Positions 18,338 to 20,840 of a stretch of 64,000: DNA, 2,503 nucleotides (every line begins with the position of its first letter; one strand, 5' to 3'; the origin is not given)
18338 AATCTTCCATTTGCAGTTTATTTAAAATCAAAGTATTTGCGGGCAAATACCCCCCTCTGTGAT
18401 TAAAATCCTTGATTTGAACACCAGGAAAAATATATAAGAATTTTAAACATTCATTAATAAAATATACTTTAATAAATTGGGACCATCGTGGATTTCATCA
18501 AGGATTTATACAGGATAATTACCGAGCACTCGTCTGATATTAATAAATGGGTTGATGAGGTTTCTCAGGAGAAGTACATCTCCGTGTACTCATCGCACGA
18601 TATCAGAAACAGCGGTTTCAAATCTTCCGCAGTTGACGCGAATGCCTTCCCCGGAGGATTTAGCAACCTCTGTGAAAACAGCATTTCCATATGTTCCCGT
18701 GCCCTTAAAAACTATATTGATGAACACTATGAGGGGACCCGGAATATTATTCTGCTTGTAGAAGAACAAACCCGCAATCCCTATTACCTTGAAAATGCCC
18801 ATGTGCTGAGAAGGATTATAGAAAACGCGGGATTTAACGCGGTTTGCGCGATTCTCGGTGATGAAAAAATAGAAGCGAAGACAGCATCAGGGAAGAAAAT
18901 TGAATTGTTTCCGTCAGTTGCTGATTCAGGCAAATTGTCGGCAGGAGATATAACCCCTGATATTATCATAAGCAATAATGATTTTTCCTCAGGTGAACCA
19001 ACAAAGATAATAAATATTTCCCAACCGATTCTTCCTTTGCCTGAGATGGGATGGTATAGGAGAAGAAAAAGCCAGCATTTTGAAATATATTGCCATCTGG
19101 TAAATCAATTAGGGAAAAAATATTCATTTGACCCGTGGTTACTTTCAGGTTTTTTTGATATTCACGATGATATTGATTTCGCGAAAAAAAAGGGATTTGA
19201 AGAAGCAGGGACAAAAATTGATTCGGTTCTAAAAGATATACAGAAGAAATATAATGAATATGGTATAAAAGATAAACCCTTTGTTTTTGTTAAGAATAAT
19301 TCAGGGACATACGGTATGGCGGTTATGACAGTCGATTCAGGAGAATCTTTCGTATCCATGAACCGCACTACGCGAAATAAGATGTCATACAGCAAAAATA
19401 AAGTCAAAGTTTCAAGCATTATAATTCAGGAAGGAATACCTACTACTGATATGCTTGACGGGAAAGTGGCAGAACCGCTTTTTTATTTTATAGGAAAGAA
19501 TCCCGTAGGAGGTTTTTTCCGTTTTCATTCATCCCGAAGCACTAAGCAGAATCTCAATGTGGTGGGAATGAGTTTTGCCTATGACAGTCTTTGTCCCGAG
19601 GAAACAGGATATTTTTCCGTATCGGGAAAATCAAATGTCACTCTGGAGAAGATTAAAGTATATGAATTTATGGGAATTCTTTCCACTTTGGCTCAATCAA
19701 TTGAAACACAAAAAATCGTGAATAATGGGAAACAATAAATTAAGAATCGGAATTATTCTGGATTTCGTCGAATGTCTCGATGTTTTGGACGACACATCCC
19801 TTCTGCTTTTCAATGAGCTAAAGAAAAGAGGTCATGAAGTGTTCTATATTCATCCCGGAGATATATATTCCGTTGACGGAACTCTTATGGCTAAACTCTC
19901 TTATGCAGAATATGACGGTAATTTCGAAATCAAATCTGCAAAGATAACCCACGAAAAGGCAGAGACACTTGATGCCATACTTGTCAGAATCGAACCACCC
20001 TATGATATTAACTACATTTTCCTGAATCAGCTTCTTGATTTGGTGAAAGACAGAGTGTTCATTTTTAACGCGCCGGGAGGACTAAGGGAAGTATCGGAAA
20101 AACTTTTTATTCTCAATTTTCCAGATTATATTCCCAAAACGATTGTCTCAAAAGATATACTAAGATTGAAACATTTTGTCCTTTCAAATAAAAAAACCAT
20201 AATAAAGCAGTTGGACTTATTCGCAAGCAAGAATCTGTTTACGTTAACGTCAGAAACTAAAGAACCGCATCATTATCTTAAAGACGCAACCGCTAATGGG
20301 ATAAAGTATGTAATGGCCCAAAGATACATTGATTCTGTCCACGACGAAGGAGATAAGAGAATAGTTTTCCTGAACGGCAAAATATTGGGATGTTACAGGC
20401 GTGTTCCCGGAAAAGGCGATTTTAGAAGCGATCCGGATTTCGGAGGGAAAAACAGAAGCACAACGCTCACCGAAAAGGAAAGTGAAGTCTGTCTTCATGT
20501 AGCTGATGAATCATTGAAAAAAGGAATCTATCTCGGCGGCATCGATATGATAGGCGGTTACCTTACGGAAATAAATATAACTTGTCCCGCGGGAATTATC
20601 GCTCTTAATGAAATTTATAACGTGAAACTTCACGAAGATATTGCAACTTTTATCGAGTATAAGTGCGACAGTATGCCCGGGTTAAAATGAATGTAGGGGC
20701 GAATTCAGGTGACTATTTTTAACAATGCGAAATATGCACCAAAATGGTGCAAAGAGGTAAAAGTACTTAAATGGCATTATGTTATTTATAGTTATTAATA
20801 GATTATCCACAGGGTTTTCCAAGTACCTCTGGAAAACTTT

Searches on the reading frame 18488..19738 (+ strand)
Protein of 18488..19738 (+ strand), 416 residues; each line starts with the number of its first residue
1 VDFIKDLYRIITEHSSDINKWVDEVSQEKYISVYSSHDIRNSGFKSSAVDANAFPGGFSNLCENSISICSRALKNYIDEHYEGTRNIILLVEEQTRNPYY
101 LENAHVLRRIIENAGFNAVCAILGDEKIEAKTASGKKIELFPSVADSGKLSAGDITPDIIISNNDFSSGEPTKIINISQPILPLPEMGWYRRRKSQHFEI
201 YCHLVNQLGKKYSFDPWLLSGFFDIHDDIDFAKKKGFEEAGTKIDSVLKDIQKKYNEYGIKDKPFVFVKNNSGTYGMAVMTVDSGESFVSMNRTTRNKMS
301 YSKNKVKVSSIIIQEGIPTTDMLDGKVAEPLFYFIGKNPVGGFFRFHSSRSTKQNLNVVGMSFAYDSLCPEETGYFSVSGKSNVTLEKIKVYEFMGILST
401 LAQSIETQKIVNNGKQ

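Call 3: search_protein_families(library=pfam, proteins=[window:18488-19738:+], max_evalue=1)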
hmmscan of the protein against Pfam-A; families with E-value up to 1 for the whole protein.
window:18488-19738:+ (416 aa): 2 families
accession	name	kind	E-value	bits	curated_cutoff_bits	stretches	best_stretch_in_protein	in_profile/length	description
PF08886.16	GshA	-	6.9e-124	413.9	25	1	10-406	3-401/402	Glutamate-cysteine ligase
PF14398.11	ATPgrasp_YheCD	-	0.066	12.9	26.8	1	260-307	45-93/255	YheC/D like ATP-grasp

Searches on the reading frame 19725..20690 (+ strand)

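Call 3: search_protein_families(library=pfam, proteins=[window:19725-20690:+], max_evalue=1)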
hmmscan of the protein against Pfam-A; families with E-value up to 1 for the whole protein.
window:19725-20690:+ (321 aa): 3 families
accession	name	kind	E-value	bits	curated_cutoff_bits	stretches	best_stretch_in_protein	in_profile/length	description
PF02955.21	GSH-S_ATP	-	4.5e-44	150.4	23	1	125-297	1-173/175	Prokaryotic glutathione synthetase, ATP-grasp domain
PF02951.20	GSH-S_N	-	8.6e-21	74.6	21.3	1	6-121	1-119/119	Prokaryotic glutathione synthetase, N-terminal domain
PF08443.16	RimK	-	1e-09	38.7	21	1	158-276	43-152/188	RimK-like ATP-grasp domain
